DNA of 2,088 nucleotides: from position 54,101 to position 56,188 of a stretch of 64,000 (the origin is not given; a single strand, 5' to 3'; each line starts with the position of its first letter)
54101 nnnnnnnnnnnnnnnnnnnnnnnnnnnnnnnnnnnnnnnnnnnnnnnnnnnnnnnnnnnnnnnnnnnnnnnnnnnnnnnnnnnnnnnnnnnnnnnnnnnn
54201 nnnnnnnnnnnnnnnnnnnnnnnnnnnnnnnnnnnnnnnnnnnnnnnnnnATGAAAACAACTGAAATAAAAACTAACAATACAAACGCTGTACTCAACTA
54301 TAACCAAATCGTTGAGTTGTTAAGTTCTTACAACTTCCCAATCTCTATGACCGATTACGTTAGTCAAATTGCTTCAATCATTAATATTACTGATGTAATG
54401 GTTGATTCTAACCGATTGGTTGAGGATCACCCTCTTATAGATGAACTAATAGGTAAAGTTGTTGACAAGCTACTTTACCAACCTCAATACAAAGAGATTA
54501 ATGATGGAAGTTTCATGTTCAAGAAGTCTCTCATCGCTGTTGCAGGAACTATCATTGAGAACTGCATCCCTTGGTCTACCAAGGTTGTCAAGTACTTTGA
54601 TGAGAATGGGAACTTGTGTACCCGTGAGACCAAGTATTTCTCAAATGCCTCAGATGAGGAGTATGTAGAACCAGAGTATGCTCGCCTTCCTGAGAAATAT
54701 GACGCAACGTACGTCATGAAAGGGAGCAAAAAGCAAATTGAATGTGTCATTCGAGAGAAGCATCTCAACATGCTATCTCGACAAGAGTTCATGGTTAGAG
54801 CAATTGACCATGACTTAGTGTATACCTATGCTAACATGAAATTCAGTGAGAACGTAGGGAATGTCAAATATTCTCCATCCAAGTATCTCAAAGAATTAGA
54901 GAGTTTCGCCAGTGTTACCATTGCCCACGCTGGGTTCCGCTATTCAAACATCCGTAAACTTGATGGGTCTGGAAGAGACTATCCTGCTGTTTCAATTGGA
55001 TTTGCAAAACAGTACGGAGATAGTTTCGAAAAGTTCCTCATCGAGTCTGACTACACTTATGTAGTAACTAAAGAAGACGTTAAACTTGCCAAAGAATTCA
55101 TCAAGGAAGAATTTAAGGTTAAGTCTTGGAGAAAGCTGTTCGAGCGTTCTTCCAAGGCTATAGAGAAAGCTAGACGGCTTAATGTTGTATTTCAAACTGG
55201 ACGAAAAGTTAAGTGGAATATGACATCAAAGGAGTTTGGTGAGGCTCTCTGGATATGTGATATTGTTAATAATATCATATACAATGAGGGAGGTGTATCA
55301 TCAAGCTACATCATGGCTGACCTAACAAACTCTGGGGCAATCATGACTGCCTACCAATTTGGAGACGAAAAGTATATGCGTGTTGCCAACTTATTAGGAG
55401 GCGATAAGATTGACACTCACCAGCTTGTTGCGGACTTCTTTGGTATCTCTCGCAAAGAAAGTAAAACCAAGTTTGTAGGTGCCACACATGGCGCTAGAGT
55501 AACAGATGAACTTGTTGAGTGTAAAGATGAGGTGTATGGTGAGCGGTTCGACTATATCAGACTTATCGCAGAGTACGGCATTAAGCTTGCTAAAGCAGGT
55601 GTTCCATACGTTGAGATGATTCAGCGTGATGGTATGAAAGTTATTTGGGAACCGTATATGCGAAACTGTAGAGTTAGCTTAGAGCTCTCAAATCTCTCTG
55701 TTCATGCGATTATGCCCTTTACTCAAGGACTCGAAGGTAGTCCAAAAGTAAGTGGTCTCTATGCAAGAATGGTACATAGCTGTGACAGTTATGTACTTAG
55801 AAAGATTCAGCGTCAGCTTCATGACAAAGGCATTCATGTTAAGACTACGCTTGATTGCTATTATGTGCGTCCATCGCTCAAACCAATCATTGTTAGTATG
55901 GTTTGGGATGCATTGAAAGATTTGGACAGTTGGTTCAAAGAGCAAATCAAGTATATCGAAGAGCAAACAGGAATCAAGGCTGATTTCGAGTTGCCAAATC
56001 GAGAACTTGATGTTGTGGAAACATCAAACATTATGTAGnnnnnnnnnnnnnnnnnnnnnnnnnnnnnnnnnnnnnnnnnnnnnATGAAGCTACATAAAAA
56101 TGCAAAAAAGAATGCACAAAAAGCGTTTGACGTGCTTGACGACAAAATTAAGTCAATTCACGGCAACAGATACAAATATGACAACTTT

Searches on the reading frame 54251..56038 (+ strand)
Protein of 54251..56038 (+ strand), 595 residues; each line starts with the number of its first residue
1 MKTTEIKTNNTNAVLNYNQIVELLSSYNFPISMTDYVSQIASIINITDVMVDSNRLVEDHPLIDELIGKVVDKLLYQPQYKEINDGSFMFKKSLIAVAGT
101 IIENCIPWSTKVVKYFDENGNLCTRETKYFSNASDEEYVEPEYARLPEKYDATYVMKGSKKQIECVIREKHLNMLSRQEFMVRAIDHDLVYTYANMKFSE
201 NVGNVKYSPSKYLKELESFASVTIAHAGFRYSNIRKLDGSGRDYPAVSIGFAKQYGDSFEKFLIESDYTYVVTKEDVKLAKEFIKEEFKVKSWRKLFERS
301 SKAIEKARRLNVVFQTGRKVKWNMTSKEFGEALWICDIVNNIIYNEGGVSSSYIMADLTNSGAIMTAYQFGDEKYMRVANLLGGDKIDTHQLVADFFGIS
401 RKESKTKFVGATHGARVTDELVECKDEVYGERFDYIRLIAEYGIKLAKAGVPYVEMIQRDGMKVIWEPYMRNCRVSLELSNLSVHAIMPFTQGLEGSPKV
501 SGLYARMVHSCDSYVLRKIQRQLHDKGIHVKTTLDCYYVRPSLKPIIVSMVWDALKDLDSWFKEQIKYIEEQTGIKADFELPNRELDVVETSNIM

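Call 10: search_protein_families(library=pfam, proteins=[window:54251-56038:+], max_evalue=0.01)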
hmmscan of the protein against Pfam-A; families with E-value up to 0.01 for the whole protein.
window:54251-56038:+ (595 aa): 0 families

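Call 11: search_protein_families(library=phrogs, proteins=[window:54251-56038:+], max_evalue=0.001)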
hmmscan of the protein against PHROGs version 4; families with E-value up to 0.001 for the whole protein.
window:54251-56038:+ (595 aa): 0 families

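Call 105: search_solved_structures(query=window:54251-56038:+, max_evalue=0.01)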
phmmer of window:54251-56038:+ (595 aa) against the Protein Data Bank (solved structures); distinct sequences matched with E-value up to 0.01: 0.
